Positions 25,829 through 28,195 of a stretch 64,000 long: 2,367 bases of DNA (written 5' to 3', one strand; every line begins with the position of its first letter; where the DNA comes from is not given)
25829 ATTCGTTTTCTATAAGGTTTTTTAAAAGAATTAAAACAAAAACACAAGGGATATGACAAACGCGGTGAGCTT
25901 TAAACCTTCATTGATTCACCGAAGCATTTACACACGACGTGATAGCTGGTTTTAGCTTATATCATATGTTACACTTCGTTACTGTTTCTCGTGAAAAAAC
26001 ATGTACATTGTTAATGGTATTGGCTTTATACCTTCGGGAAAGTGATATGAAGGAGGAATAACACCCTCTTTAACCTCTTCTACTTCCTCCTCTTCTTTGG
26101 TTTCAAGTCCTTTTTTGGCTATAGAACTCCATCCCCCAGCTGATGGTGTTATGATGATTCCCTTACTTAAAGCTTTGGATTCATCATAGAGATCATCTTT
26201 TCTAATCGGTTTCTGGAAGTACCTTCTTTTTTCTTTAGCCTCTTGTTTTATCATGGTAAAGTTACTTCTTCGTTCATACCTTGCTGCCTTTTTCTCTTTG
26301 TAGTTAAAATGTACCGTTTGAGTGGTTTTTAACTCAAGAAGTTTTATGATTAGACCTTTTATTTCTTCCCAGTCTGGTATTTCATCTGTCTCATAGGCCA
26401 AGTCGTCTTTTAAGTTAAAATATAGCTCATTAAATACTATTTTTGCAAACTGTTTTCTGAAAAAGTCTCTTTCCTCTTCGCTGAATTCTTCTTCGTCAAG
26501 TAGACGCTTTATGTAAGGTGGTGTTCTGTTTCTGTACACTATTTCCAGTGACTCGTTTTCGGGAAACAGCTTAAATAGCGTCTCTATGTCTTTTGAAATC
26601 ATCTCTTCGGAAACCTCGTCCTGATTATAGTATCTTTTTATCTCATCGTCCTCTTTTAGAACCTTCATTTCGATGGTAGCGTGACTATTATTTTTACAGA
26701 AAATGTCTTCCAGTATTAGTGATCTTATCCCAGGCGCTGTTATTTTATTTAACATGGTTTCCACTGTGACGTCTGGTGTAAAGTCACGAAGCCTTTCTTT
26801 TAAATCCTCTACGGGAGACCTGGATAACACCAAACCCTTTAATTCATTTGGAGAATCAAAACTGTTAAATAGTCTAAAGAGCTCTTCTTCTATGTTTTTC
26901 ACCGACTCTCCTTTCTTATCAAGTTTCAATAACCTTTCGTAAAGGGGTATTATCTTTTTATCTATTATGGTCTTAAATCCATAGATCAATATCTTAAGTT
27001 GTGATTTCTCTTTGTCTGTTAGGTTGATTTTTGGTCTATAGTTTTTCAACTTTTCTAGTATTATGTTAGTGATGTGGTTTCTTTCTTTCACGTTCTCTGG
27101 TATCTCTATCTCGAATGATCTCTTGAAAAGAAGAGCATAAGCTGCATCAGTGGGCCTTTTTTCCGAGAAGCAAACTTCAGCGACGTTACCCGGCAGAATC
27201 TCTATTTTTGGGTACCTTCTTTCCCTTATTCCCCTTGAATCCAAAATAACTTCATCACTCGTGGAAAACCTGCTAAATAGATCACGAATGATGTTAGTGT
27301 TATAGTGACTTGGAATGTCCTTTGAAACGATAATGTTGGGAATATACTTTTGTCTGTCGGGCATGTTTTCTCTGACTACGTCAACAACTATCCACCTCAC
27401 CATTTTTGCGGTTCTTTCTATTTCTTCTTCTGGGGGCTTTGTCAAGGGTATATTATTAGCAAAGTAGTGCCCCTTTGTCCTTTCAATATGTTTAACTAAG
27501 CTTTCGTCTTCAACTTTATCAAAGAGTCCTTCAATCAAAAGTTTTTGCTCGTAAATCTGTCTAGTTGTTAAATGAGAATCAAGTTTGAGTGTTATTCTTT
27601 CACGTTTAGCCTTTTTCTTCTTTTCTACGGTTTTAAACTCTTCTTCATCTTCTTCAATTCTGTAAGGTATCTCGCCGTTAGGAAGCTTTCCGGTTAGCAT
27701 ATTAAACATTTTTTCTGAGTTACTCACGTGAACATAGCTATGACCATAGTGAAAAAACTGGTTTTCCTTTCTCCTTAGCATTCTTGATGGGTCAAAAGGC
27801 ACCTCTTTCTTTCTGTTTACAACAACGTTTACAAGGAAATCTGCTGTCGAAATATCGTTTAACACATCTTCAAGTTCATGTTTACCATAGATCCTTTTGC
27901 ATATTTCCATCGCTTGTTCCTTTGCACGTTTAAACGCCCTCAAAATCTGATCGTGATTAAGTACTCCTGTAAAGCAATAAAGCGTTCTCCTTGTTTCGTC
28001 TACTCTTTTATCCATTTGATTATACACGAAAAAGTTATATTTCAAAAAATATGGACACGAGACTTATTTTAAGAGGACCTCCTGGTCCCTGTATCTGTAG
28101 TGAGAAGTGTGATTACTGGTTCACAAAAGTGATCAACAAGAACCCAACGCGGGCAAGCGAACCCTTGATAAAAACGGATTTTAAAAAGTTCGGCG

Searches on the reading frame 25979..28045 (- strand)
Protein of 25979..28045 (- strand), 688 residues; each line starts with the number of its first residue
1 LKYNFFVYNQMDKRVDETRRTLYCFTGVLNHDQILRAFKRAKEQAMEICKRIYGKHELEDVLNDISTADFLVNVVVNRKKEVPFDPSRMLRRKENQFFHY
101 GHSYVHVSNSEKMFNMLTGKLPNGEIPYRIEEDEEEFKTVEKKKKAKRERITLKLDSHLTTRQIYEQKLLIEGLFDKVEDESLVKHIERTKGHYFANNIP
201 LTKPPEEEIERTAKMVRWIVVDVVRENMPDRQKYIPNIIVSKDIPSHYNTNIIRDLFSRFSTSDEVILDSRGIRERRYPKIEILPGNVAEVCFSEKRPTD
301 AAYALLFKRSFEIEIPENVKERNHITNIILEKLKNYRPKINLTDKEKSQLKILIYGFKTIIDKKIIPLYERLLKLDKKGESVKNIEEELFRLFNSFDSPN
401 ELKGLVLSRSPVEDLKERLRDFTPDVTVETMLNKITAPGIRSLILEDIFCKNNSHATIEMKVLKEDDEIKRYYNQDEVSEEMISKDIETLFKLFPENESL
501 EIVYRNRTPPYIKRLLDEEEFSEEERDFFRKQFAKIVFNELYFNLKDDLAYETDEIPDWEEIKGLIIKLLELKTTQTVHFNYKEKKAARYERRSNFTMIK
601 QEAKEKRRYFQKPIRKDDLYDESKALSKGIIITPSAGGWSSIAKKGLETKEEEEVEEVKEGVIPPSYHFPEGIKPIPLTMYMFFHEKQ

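Call 7: search_protein_families(library=pfam, proteins=[window:25979-28045:-], max_evalue=0.001)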
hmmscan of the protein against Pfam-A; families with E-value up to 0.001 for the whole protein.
window:25979-28045:- (688 aa): 0 families

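Call 69: search_solved_structures(query=window:25979-28045:-, max_evalue=0.01)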
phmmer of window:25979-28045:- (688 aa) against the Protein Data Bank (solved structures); distinct sequences matched with E-value up to 0.01: 0.
